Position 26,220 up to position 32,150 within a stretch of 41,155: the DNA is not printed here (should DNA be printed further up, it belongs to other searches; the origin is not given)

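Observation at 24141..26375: A complete 'TM anchor, LCP, SGNH' cell-wall enzyme cassette embedded 8,000 aa into the protein defines a topology switch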

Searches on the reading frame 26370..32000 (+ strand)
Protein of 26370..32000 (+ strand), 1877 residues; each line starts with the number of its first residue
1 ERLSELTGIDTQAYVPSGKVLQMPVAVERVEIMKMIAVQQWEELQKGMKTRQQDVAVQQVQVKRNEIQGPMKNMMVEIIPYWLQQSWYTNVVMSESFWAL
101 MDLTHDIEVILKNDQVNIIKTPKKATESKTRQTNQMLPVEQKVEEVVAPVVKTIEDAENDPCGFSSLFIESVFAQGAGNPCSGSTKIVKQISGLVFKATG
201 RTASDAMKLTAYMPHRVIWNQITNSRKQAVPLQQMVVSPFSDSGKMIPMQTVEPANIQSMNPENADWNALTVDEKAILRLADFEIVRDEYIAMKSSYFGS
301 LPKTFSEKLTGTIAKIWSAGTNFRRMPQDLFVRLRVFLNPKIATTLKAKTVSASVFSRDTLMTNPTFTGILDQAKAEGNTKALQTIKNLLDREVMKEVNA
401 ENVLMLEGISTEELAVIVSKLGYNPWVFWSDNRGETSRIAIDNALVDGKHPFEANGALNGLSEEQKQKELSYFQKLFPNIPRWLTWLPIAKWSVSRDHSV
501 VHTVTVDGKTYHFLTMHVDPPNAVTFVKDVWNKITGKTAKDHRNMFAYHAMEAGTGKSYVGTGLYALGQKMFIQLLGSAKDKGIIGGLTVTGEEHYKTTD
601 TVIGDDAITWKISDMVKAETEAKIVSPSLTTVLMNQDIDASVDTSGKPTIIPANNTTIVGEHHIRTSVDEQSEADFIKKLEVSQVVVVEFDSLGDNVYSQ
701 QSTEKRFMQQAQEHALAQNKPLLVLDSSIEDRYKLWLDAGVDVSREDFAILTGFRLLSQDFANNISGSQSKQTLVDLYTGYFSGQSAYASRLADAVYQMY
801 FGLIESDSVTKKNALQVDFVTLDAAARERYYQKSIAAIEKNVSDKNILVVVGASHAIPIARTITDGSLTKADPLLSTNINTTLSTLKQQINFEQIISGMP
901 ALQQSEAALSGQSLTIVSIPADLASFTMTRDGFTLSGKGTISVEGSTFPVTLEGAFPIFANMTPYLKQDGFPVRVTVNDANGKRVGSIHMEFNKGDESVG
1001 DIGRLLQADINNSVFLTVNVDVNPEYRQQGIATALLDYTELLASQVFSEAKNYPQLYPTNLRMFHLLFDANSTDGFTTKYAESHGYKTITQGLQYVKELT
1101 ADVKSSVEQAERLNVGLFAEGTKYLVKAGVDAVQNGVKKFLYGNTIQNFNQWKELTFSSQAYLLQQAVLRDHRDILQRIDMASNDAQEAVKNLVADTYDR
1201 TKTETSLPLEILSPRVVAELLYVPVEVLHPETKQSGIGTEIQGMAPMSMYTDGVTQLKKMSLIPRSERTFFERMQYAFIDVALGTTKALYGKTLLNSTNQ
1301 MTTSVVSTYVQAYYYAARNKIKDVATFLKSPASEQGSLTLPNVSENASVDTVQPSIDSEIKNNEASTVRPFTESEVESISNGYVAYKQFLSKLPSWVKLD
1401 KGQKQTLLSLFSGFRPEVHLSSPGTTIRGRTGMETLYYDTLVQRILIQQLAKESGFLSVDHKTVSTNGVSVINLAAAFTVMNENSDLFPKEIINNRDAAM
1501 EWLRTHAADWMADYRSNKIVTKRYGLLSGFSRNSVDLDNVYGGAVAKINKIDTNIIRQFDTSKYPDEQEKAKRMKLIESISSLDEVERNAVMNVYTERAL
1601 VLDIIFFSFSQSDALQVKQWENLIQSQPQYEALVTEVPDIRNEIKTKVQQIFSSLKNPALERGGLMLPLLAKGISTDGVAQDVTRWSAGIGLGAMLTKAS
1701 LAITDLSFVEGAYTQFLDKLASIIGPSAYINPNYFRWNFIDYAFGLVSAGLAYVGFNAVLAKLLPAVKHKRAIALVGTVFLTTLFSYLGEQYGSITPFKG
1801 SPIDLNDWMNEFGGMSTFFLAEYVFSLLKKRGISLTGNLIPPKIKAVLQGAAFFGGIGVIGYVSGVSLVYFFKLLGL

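Call 44: search_solved_structures(query=window:26370-32000:+, max_evalue=0.01)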
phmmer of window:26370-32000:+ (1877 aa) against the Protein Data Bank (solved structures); distinct sequences matched with E-value up to 0.01: 0.
